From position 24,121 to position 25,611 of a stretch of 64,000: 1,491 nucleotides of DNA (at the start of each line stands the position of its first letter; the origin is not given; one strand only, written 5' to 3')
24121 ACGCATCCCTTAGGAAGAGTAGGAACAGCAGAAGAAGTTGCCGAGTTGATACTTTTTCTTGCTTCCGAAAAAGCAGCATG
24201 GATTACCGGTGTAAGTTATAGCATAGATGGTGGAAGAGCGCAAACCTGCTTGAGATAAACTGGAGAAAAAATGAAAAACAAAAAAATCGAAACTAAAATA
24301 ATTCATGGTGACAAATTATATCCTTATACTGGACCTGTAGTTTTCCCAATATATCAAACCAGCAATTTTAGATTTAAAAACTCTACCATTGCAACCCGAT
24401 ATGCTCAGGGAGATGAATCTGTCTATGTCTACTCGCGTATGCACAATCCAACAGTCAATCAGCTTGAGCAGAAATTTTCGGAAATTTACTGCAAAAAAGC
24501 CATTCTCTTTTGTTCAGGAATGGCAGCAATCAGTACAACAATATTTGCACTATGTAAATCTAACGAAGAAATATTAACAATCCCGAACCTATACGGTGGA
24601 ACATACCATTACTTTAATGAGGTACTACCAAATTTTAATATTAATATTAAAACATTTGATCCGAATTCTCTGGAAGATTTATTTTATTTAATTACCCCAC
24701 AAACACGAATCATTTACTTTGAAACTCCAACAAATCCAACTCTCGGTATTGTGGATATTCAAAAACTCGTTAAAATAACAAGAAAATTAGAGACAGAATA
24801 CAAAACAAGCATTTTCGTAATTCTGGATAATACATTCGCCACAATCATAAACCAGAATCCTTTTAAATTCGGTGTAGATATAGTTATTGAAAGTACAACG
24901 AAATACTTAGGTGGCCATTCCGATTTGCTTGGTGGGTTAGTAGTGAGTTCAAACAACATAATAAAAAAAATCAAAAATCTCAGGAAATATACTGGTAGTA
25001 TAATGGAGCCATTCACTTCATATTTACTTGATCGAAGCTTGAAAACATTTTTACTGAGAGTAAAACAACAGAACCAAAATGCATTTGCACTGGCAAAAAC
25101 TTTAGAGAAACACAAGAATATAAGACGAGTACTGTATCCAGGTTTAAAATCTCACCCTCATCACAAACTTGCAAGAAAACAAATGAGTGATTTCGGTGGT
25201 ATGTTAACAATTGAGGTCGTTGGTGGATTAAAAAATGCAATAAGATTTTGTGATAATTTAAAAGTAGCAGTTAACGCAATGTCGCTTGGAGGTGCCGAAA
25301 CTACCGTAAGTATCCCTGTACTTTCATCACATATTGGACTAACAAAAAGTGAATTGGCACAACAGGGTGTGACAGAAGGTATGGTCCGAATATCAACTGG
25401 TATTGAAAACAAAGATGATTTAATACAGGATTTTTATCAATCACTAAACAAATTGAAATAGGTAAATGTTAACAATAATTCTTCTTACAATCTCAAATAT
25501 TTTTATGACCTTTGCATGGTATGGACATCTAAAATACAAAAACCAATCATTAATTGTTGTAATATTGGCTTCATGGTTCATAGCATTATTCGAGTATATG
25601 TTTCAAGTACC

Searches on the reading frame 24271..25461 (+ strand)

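Call 58: search_protein_families(library=pfam, proteins=[window:24271-25461:+], max_evalue=0.00001)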
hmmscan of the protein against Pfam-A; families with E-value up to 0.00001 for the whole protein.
window:24271-25461:+ (396 aa): 4 families
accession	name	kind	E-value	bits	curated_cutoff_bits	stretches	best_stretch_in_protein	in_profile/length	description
PF01053.26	Cys_Met_Meta_PP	-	1.1e-121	406.5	27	1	7-392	1-380/381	Cys/Met metabolism PLP-dependent enzyme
PF06838.17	Met_gamma_lyase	-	2e-07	30.4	24.2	1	79-234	78-246/405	Methionine gamma-lyase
PF00155.27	Aminotran_1_2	-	3.7e-07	30.1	19.7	1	46-295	32-293/361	Aminotransferase class I and II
PF01212.27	Beta_elim_lyase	-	2.2e-06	27.6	27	1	57-283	29-270/288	Beta-eliminating lyase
